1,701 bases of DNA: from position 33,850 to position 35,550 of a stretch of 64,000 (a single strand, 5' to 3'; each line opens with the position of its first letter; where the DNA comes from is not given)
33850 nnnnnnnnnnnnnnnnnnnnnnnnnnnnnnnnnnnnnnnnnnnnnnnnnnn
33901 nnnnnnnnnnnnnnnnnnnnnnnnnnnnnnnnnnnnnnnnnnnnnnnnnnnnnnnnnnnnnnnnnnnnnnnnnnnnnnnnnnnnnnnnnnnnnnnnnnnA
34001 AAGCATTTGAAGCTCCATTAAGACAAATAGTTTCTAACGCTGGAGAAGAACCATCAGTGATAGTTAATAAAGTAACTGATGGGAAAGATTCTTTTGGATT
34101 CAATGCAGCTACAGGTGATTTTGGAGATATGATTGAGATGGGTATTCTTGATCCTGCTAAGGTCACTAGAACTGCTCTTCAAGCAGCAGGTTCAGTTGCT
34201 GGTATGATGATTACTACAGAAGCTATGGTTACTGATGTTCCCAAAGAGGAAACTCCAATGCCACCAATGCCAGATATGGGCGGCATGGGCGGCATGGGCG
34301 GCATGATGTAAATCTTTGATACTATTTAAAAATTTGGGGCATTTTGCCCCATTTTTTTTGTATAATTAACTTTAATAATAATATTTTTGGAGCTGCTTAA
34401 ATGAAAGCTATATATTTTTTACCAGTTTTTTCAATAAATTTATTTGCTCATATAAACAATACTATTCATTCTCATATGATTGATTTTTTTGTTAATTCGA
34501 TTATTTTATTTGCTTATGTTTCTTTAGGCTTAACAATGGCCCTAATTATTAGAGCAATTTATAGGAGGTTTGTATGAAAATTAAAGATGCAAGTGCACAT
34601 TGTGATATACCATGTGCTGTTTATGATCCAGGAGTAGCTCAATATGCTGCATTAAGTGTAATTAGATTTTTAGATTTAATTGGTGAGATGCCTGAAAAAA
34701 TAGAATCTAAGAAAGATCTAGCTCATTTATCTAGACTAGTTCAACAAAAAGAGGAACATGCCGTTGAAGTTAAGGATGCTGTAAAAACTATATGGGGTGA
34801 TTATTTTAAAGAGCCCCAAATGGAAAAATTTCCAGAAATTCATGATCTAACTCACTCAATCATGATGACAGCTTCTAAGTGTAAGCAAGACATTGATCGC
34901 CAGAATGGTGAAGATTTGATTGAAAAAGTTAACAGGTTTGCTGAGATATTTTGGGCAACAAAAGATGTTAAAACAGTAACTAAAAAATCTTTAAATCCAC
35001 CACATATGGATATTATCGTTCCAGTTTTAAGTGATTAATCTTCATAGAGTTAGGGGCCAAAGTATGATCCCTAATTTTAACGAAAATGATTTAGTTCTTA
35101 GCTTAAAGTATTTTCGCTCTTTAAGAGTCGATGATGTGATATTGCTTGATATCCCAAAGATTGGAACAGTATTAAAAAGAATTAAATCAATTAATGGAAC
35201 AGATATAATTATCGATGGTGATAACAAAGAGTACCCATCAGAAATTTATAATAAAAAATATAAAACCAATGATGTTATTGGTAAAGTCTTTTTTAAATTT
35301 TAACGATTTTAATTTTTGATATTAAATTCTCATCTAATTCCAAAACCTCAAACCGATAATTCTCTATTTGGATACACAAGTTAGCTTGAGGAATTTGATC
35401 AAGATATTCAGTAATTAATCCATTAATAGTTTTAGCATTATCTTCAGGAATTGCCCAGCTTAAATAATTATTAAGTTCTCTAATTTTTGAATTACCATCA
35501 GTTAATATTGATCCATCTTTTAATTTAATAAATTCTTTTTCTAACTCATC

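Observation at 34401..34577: Unannotated His-rich 58-aa membrane ORF translationally coupled (ATGA) to the Ni-SOD gene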

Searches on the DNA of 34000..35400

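Call 5: search_rna_families(source=window, start=34000, end=35400, threshold=evalue, max_evalue=10)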
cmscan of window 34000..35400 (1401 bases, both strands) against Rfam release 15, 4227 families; matches with E-value up to 10: 7.
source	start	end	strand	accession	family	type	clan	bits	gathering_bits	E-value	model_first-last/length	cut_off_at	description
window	34310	34358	-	RF02420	Bp1_162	Gene; sRNA;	-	28.7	50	0.017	1-100/100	no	Burkholderia sRNA Bp1_Cand612_SIPHT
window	34324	34384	-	RF02029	sraA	Gene; sRNA;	-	19.2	56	6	1-95/95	no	sraA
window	34335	34407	-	RF00082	SraG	Gene; sRNA;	-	18.8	50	2.1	94-172/177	no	SraG RNA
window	34241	34364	+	RF01485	rli61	Cis-reg;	-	18.6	50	2.3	1-106/106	no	Listeria sRNA rli61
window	34274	34402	+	RF01418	HIV_POL-1_SL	Cis-reg;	-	17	54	3.9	1-113/113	no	HIV pol-1 stem loop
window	34235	34359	+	RF01408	sraL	Gene; sRNA;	-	16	39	0.84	1-142/142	no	sraL Hfq binding RNA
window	34280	34361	+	RF02866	ncS16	Gene; sRNA;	-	14.7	48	8.6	1-83/83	no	Burkholderia sRNA 16 (Bc_KC_sr1)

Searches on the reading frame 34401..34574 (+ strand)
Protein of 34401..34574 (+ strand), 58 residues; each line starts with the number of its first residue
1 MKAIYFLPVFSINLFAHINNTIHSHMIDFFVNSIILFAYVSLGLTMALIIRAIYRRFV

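Call 4: search_protein_families(library=pfam, proteins=[window:34401-34574:+], max_evalue=1)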
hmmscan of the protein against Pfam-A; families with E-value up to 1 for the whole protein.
window:34401-34574:+ (58 aa): 0 families

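Call 6: find_homologous_proteins(query=window:34401-34574:+, max_evalue=10)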
Query seq(58 aa) (58 aa): 25 proteins with E <= 10 among 25 candidates.
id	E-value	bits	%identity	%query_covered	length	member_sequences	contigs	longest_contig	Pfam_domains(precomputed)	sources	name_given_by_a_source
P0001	6.0e-28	112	100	100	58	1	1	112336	-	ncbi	-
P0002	9.5e-28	112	98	100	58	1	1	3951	-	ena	-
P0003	2.9e-27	110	97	100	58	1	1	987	-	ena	-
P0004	3.7e-27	110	97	100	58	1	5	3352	-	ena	-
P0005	4.5e-27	110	95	100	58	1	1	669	-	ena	-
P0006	1.9e-26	108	93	100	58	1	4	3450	-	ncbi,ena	-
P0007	2.3e-26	108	95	100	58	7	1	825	-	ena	-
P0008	4.1e-26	107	95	100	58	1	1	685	-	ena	-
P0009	8.8e-26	106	93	100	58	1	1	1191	-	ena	-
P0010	4.5e-25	104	91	100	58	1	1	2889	-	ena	-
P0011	7.7e-25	103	91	100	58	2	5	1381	-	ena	-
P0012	1.1e-24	102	91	100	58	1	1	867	-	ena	-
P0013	1.3e-24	102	86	100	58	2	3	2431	-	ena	-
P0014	1.4e-24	102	86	100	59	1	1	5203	-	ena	-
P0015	2.1e-24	101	84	100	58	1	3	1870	-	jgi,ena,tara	tara:strand:- start:343 stop:519 length:177 start_codon:yes stop_codon:yes gene_type:complete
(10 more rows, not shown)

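Call 13: search_protein_families(library=ncbifam, proteins=[window:34401-34574:+], max_evalue=10)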
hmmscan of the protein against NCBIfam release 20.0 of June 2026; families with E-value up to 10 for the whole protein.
seq(58 aa): 0 families

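Call 18: find_homologous_proteins(query=A1, max_evalue=1)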
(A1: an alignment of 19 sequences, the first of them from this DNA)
Query A1 (19 sequences) (58 aa, profile of the alignment): 55 proteins with E <= 1 among 921 candidates.
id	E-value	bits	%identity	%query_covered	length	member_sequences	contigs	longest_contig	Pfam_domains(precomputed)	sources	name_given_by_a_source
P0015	1.2e-18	85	84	100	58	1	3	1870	-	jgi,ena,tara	tara:strand:- start:343 stop:519 length:177 start_codon:yes stop_codon:yes gene_type:complete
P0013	1.2e-18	85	86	100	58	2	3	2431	-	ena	-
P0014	1.3e-18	85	86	100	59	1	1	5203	-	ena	-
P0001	1.7e-18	84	100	100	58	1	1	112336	-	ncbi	-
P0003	2.0e-18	84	97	100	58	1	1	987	-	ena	-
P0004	2.1e-18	84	97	100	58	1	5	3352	-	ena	-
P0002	2.2e-18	84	98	100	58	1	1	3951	-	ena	-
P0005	2.6e-18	84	95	100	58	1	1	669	-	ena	-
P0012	3.1e-18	83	91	100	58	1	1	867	-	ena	-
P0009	3.2e-18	83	93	100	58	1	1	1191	-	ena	-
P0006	3.5e-18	83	93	100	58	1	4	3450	-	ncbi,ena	-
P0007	3.9e-18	83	95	100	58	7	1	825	-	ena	-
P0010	8.8e-18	82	91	100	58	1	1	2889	-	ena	-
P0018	1.3e-17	81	72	98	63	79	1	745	-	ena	-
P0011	1.5e-17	81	91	100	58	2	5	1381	-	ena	-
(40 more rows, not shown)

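Call 27: search_protein_representatives(alignment_id=A2)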
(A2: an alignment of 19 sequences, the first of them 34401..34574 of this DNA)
Query: 19 sequences, 60 profile positions. Proteins with E-value up to 0.001 (for the whole library): 24; up to 1e-10: 6; up to 1e-30: 0. The best 24 are listed.
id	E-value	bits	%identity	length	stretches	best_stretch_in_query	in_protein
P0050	8.6e-18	80.5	-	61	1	1-58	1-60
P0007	1.5e-16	76.5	-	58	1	1-58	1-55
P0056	9.3e-14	67.5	-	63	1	1-58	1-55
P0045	1.5e-13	66.9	-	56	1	1-55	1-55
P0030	9.2e-13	64.4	-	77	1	2-58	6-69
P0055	4.3e-11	59.0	-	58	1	1-37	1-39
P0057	5.4e-10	55.5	-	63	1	1-59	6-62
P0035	9.1e-08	48.4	-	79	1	2-59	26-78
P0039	2.2e-07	47.1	-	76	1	1-58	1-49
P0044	2.6e-07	46.9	-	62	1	2-51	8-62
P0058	4.9e-07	46.0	-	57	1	1-50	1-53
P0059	5.2e-07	45.9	-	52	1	1-58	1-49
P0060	6.6e-07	45.6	-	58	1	1-58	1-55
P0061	1.1e-06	44.8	-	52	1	1-58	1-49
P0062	1.6e-06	44.4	-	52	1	1-55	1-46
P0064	1.1e-05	41.7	-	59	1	1-58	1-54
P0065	1.2e-05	41.5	-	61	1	1-51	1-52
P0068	2.7e-04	37.2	-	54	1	1-52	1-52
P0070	4.2e-04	36.6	-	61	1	3-45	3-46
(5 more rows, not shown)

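Call 29: find_encoding_contigs(protein=P0064, flank=3000, max_places=3)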
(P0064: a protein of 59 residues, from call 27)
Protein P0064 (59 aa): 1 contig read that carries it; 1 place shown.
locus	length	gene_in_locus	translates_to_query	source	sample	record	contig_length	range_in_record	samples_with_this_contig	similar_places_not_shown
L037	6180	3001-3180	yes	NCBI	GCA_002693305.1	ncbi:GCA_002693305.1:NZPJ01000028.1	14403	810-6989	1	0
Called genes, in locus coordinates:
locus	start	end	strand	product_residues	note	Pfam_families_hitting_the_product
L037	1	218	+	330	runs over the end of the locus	PF02424:ApbE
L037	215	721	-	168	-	-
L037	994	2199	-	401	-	-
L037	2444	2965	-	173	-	-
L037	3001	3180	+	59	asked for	-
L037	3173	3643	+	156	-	PF09055:Sod_Ni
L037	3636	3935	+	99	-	PF00717:Peptidase_S24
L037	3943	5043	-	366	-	-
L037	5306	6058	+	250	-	PF00535:Glycos_transf_2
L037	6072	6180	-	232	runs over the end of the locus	PF02592:Vut_1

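Call 30: find_encoding_contigs(protein=P0068, flank=3000, max_places=3)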
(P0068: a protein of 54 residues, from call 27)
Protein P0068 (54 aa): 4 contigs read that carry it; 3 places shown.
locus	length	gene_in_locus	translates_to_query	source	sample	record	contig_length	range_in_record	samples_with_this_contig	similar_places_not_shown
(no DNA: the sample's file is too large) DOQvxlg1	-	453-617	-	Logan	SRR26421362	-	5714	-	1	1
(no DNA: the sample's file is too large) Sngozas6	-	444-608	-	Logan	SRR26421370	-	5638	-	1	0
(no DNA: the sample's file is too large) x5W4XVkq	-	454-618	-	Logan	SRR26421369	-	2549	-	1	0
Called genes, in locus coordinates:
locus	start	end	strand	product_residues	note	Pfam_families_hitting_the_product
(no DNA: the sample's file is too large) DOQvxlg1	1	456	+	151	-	?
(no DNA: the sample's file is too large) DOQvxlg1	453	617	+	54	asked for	-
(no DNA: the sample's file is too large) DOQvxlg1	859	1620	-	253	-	PF00106:adh_short, PF08659:KR, PF13561:adh_short_C2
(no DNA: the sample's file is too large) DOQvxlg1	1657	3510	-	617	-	PF00501:AMP-binding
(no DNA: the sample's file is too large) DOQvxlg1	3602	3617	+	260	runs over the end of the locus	PF00378:ECH_1, PF16113:ECH_2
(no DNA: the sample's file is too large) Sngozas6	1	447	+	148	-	?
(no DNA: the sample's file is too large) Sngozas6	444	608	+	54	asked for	-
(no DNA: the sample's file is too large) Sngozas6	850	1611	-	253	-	PF00106:adh_short, PF08659:KR, PF13561:adh_short_C2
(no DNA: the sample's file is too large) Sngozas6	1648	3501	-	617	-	PF00501:AMP-binding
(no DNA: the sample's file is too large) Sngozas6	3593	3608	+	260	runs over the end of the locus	PF00378:ECH_1, PF16113:ECH_2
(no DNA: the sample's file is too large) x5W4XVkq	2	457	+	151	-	?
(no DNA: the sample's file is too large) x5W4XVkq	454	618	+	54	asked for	-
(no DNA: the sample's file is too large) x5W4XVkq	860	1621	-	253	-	PF00106:adh_short, PF08659:KR, PF13561:adh_short_C2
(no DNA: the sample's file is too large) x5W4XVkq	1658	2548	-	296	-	?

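Call 31: find_encoding_contigs(protein=P0070, flank=3000, max_places=2)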
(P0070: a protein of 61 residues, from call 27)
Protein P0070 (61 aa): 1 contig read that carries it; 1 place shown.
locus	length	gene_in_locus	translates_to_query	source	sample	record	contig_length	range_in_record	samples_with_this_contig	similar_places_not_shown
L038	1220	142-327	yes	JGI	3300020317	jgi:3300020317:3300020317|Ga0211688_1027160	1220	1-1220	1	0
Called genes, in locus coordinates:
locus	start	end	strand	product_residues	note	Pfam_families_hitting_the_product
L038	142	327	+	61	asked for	-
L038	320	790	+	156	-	PF09055:Sod_Ni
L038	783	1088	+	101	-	PF00717:Peptidase_S24, PF10502:Peptidase_S26 (weak)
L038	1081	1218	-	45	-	?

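Call 32: find_encoding_contigs(protein=P0058, flank=3000, max_places=2)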
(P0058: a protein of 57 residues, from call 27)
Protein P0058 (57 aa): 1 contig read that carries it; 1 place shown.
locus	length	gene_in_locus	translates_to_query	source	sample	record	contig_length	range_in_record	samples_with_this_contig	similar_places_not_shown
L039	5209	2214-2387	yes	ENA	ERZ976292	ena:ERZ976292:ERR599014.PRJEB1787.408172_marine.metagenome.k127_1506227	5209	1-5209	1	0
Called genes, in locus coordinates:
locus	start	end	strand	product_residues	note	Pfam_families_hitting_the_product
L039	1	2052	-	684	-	?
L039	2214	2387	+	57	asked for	-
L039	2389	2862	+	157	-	PF09055:Sod_Ni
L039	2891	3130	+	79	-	PF00717:Peptidase_S24 (weak)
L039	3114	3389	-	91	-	-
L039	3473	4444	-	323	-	PF00722:Glyco_hydro_16, PF26113:GH16_XgeA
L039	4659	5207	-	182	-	?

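Call 33: find_encoding_contigs(protein=P0065, flank=3000, max_places=2)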
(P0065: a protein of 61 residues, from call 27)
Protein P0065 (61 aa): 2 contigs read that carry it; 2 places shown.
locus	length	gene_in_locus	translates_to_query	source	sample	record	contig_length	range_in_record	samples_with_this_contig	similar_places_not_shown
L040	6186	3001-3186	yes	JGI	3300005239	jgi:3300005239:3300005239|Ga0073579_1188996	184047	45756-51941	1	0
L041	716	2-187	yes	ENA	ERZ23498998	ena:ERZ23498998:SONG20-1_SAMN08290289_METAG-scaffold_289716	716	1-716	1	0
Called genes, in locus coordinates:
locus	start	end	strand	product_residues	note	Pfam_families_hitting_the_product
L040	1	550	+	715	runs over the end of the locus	PF10459:Peptidase_S46, PF13365:Trypsin_2 (faint)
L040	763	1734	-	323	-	-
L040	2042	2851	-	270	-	-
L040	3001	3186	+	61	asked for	-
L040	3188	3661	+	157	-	PF09055:Sod_Ni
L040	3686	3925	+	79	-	PF00717:Peptidase_S24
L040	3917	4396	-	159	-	PF01325:Fe_dep_repress, PF01047:MarR (weak), PF13545:HTH_Crp_2 (faint), PF02742:Fe_dep_repr_C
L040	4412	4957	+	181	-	-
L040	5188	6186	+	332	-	-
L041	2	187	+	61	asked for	?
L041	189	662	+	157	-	PF09055:Sod_Ni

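Call 45: predict_structure(alignment_id=A2)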
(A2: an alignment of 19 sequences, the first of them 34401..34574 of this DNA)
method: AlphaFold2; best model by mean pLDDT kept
length: 58 residues; sequences in the alignment: 19
mean_pLDDT: 81.7   pTM: 0.49
mean pLDDT of the five models: 81.7, 81.1, 80.9, 79.4, 75.8
residues with pLDDT >= 90: 25; 70-90: 12; 50-70: 21; < 50: 0
segments of 3 or more residues with pLDDT < 50: none
pLDDT, mean of each block of 10 residues (from residue 1): 65 65 81 95 97 88
secondary structure, 60 per line:
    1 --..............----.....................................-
elements in order: H3-16 H21-57

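Call 47: find_homologous_proteins(query=A3, max_evalue=1)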
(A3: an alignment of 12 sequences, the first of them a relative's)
Query A3 (12 sequences) (54 aa, profile of the alignment): 10 proteins with E <= 1 among 717 candidates.
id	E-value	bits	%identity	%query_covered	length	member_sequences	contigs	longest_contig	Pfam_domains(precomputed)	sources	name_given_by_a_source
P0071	3.1e-16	77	-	-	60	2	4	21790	-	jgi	-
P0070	1.1e-15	75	-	-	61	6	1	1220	-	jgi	-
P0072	2.4e-15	74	-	-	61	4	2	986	-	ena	-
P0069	3.5e-15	74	39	57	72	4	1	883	-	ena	-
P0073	2.4e-14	71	-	-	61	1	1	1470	-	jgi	jgi:hypothetical protein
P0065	1.4e-13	69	-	-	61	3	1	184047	-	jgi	-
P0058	2.4e-13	68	-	-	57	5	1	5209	-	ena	-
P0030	4.4e-13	67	19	57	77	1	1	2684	-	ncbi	ncbi:MAG: hypothetical protein AAF387_21535 [Pseudomonadota bacterium]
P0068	1.0e-11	62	100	100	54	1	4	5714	-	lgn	-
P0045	1.8e-11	62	24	91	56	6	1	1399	-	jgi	-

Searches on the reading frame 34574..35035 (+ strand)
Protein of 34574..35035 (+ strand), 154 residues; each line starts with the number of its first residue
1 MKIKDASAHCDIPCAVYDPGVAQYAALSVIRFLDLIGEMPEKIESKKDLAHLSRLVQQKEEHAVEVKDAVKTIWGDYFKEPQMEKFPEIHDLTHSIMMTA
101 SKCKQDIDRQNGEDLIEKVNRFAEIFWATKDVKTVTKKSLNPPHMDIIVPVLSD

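Call 4: search_protein_families(library=pfam, proteins=[window:34574-35035:+], max_evalue=1)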
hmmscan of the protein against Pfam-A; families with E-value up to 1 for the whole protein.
window:34574-35035:+ (154 aa): 1 family
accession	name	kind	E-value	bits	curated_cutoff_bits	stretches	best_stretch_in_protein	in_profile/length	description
PF09055.16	Sod_Ni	-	4.3e-44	150.6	25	1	5-130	2-127/127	Nickel-containing superoxide dismutase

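Call 7: find_related_loci(query=window:34574-35035:+, collection=genome_contigs, flank=3000)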
Query window:34574-35035:+ (154 aa) in genome_contigs; peptide patterns used: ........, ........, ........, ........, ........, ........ (x = any residue, [..] = any of these).
81 stretches matched a pattern; 36 encode a relative of the query (tblastn E <= 1e-3); 36 distinct loci.
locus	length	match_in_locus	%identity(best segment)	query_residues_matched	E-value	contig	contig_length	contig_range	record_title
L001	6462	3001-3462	97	1-154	1e-101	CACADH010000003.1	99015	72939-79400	uncultured SAR86 cluster bacterium isolate AG-343-G10 genome assembly, contig: AG-343-G10_NODE_3, whole genome shotgun s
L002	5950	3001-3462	90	1-154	3e-96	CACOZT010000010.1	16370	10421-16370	MAG: uncultured SAR86 cluster bacterium isolate AH-326-J15 genome assembly, contig: AH-326-J15_NODE_10, whole genome sho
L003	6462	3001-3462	90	1-154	8e-96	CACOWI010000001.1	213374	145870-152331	MAG: uncultured SAR86 cluster bacterium isolate AH-326-D05 genome assembly, contig: AH-326-D05_NODE_1, whole genome shot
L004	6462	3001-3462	89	1-154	2e-94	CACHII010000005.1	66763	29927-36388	uncultured SAR86 cluster bacterium isolate AG-430-D13 genome assembly, contig: AG-430-D13_NODE_5, whole genome shotgun s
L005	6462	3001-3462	88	1-154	5e-94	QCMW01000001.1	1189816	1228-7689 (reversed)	SAR86 cluster bacterium AG-422-O05 Ga0172204_11, whole genome shotgun sequence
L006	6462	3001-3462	88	1-154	8e-94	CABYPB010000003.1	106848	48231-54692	MAG: uncultured SAR86 cluster bacterium isolate AG-333-J13 genome assembly, contig: AG-333-J13_NODE_3, whole genome shot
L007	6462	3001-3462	86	1-154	3e-92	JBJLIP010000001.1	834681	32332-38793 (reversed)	MAG: Gammaproteobacteria bacterium isolate LRMED-367 SAR86-LRMED-367-C2, whole genome shotgun sequence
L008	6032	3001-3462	84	1-154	1e-91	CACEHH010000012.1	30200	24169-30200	uncultured SAR86 cluster bacterium isolate AG-390-N16 genome assembly, contig: AG-390-N16_NODE_12, whole genome shotgun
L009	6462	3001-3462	84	1-154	1e-90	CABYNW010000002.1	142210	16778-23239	MAG: uncultured SAR86 cluster bacterium isolate AG-333-I15 genome assembly, contig: AG-333-I15_NODE_2, whole genome shot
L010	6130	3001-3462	85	1-154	2e-90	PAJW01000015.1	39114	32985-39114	MAG: Gammaproteobacteria bacterium isolate SAT84 84003, whole genome shotgun sequence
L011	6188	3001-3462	83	1-154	3e-90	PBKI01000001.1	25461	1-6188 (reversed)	MAG: Gammaproteobacteria bacterium isolate SP273 16, whole genome shotgun sequence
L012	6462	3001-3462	84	1-154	2e-90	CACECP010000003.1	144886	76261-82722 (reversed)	uncultured SAR86 cluster bacterium isolate AG-390-K17 genome assembly, contig: AG-390-K17_NODE_3, whole genome shotgun s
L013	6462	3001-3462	84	1-154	2e-89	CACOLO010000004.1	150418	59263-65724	MAG: uncultured SAR86 cluster bacterium isolate AH-321-O14 genome assembly, contig: AH-321-O14_NODE_4, whole genome shot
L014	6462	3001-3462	83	1-154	2e-89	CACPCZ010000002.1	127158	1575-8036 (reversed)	MAG: uncultured SAR86 cluster bacterium isolate AH-326-O02 genome assembly, contig: AH-326-O02_NODE_2, whole genome shot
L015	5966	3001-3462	82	1-154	2e-89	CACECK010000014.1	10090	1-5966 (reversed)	uncultured SAR86 cluster bacterium isolate AG-390-K11 genome assembly, contig: AG-390-K11_NODE_14, whole genome shotgun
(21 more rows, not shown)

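Call 49: find_related_loci(query=A4, collection=metagenome_contigs, flank=1500)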
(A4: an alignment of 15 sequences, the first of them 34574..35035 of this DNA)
Query A4 (154 aa) in metagenome_contigs; peptide patterns used: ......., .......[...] (x = any residue, [..] = any of these).
600 stretches matched a pattern (row limit reached: there are more); 576 encode a relative of the query (tblastn E <= 1e-3); the best 80 are kept; 80 distinct loci.
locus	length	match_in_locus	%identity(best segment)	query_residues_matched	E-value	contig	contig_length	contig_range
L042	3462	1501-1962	90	1-154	3e-96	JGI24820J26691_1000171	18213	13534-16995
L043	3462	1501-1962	89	1-154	3e-94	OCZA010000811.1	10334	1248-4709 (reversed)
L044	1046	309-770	88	1-154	4e-102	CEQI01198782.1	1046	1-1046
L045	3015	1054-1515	88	1-154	1e-94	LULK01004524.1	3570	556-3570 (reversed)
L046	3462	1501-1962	86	1-154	4e-92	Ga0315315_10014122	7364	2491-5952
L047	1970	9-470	85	1-154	9e-94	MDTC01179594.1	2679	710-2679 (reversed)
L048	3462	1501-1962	86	1-154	2e-91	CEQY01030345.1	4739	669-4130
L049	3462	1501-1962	84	1-154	1e-90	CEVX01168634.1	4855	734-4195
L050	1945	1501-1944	89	1-148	5e-92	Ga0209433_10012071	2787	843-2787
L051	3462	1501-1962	82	1-154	2e-89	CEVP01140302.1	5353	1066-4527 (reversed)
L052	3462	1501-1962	84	1-154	4e-89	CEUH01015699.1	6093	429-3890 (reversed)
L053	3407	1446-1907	84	1-154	4e-89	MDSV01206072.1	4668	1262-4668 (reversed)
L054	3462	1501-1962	85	1-154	1e-88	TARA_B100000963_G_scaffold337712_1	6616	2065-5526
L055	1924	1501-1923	89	1-141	7e-88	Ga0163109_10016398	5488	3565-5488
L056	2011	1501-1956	81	1-152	3e-86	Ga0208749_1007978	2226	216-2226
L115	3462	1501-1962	53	1-152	3e-51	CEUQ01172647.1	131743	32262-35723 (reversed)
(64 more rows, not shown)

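Call 53: search_protein_families(library=pfam, proteins=[L115:952-1389:+], max_evalue=10)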
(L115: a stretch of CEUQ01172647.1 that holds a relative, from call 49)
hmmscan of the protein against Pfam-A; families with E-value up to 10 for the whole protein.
L115:952-1389:+ (145 aa): 3 families
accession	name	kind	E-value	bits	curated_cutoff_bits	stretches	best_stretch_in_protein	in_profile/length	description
PF04955.18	HupE_UreJ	-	0.00013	22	23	1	27-118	4-100/179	HupE / UreJ protein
PF07074.17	TRAP-gamma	-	0.083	13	25.2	1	74-134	17-82/170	Translocon-associated protein, gamma subunit (TRAP-gamma)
PF16311.10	TMEM100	-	0.25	11.4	34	0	58-71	64-78/133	Transmembrane protein 100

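Call 54: search_protein_families(library=ncbifam, proteins=[L115:952-1389:+], max_evalue=10)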
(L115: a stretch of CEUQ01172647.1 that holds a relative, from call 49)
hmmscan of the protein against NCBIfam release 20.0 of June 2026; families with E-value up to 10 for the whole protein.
L115:952-1389:+ (145 aa): 2 families
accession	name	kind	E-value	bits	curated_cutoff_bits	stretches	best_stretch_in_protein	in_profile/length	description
TIGR03024.1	arch_PEF_CTERM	domain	0.52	10.6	23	1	55-73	6-24/25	PEF-CTERM sorting domain-containing protein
NF004812.0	PRK06161.1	equivalog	6.2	7.4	93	1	50-91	38-76/92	K+/H+ antiporter subunit F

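Call 55: search_dna_similar(query=L115:952-1389:+, collection=plasmids, mode=protein, max_evalue=1, max_rows=20)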
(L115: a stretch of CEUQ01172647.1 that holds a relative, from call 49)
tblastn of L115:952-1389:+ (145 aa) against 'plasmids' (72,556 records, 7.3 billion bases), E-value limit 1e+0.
No match.
